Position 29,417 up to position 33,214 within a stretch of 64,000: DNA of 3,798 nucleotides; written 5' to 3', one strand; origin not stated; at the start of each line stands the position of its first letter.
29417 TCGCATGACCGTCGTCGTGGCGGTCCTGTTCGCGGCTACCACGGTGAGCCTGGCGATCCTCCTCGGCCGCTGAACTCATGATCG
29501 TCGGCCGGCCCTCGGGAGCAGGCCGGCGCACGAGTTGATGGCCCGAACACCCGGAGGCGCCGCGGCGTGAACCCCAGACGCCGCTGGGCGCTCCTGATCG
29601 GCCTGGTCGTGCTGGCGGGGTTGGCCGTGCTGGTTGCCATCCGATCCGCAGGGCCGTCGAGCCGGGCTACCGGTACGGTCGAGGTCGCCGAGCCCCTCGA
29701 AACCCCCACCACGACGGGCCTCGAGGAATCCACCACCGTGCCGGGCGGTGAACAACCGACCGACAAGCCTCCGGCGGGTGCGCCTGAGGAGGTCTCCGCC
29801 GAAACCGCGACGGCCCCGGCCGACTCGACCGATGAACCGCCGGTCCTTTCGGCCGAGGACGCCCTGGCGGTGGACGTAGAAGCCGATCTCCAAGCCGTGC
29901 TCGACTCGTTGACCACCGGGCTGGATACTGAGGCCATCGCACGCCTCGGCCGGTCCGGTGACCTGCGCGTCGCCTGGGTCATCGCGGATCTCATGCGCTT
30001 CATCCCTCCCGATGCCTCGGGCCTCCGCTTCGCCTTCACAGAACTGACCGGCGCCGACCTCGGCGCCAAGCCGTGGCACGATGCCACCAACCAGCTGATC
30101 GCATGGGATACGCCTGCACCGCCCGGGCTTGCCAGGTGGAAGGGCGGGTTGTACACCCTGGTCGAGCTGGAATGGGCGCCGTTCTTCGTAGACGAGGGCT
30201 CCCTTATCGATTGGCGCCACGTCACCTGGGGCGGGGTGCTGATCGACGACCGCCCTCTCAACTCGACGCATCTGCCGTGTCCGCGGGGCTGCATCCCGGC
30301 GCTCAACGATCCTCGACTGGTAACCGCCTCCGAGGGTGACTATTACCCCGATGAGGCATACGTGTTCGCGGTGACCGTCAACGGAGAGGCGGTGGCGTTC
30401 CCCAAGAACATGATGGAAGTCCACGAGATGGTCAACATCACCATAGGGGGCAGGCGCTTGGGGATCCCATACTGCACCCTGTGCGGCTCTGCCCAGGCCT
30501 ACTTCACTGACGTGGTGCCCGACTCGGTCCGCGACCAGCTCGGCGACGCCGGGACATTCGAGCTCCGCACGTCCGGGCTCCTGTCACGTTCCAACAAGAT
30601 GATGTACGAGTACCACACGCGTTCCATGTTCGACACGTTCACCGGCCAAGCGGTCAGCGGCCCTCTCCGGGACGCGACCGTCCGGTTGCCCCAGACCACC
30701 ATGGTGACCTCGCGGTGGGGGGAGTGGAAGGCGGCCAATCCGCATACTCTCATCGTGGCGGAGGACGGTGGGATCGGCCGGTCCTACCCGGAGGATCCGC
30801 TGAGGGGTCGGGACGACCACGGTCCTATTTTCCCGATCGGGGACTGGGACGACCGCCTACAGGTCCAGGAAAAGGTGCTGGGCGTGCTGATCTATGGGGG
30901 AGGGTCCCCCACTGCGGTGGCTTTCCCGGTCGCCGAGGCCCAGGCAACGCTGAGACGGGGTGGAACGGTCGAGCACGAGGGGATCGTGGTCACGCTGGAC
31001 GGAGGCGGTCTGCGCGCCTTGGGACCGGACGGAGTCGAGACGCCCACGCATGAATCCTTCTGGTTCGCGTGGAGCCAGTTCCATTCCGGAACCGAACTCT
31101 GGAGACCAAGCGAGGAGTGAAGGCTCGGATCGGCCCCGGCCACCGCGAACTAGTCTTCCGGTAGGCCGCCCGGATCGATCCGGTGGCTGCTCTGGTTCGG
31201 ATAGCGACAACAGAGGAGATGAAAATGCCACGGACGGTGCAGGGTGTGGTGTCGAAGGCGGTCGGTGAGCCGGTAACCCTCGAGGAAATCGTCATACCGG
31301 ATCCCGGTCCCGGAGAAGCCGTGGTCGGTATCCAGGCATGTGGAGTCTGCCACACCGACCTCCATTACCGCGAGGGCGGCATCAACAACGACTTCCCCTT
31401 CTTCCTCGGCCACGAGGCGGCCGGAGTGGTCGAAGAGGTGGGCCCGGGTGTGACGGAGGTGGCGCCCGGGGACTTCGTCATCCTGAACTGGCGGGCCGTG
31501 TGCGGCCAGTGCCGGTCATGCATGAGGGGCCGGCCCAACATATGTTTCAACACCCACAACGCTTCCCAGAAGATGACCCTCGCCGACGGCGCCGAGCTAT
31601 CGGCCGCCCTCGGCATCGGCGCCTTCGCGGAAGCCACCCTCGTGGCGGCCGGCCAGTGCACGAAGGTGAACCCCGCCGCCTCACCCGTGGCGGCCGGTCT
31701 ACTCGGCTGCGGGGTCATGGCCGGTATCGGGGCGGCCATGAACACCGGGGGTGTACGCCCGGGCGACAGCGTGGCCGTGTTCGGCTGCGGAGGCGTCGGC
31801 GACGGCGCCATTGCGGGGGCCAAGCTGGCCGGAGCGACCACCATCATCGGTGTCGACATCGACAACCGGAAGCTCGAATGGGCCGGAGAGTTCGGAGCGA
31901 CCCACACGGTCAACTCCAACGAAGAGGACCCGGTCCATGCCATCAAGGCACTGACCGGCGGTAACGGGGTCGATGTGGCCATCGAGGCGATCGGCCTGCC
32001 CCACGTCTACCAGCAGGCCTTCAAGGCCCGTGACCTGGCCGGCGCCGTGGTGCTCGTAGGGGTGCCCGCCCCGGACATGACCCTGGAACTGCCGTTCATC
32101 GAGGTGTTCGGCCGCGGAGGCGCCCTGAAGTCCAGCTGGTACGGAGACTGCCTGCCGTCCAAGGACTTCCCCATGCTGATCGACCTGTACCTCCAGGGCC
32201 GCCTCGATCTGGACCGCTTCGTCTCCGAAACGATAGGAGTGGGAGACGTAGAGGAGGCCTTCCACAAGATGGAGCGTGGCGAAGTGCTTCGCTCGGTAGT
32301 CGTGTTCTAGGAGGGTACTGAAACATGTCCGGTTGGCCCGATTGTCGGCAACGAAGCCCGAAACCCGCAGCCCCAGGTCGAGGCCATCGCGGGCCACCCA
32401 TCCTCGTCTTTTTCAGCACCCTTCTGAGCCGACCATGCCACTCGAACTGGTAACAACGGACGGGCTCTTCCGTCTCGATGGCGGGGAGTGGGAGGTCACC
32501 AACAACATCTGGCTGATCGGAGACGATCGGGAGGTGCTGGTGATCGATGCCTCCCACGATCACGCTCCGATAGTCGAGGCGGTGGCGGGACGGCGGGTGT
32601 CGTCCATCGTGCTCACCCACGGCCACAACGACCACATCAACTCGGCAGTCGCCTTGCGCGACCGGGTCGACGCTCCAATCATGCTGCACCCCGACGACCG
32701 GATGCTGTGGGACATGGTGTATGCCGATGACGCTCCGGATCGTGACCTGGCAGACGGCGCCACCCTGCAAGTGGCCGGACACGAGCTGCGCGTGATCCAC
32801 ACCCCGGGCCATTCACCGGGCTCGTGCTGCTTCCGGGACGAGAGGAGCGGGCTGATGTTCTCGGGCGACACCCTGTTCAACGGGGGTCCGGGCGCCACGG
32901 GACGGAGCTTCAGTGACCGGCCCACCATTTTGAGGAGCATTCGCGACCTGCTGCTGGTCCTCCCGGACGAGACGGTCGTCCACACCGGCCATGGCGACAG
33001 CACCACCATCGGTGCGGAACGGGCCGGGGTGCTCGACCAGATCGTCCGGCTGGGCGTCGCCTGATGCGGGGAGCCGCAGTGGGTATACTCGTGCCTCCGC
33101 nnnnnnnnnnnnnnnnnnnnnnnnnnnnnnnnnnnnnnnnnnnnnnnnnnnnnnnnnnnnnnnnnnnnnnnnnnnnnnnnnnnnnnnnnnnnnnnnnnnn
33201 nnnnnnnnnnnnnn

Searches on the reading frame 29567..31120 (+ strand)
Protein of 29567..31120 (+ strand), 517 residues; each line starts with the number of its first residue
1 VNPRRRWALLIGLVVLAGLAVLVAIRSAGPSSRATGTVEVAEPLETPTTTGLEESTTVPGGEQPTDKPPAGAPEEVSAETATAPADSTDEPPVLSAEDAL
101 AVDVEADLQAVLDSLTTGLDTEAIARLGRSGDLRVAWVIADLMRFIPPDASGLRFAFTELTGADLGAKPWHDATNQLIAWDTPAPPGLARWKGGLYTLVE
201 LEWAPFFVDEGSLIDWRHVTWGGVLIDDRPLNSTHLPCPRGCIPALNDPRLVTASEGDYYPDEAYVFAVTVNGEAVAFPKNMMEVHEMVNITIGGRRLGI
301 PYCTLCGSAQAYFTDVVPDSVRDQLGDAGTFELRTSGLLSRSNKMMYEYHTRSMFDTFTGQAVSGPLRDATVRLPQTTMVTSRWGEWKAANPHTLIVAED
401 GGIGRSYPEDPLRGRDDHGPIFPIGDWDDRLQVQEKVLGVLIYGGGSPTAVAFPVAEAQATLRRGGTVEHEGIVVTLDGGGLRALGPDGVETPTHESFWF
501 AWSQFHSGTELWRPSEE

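Call 82: search_protein_families(library=pfam, proteins=[window:29567-31120:+], max_evalue=0.00001)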
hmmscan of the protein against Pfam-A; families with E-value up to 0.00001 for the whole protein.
window:29567-31120:+ (517 aa): 1 family
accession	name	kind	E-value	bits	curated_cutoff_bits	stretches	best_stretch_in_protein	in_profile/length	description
PF11376.13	DUF3179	-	4.1e-50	171.3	27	1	241-480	2-227/292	Protein of unknown function (DUF3179)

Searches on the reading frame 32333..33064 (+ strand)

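Call 82: search_protein_families(library=pfam, proteins=[window:32333-33064:+], max_evalue=0.00001)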
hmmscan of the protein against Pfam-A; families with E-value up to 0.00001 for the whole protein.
window:32333-33064:+ (243 aa): 1 family
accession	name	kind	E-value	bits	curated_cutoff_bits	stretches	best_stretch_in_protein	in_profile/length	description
PF00753.33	Lactamase_B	-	3e-26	93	22.7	1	56-220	5-196/196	Metallo-beta-lactamase superfamily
